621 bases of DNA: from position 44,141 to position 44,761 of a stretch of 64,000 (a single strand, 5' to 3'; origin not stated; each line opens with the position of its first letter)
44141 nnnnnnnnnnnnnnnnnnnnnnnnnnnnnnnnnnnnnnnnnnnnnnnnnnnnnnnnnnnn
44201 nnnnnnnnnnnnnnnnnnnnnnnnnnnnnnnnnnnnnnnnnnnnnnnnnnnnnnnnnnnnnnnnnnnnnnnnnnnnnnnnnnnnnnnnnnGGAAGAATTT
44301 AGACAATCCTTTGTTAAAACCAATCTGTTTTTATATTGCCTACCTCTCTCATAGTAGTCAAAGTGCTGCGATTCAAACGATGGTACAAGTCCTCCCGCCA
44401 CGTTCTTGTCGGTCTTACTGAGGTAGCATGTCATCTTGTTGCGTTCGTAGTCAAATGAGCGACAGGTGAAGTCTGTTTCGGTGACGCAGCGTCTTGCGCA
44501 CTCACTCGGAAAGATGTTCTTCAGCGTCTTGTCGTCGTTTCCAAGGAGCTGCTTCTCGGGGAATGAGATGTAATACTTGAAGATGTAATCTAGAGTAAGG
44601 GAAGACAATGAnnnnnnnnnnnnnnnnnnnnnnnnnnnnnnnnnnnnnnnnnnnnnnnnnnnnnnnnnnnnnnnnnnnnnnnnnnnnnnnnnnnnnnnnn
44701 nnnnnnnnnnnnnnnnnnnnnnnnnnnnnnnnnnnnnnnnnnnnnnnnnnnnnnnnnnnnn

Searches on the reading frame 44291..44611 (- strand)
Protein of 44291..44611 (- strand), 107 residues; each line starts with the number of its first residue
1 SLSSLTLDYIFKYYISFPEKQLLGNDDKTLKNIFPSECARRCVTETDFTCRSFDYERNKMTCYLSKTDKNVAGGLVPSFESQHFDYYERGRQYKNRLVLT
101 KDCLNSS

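Call 26: search_protein_families(library=pfam, proteins=[window:44291-44611:-], max_evalue=0.01)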
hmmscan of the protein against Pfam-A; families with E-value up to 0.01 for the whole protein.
seq(107 aa): 1 family
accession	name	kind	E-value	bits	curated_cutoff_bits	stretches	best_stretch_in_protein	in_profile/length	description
PF00024.32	PAN_1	-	2.5e-13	50.1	21.4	1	14-89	3-74/76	PAN domain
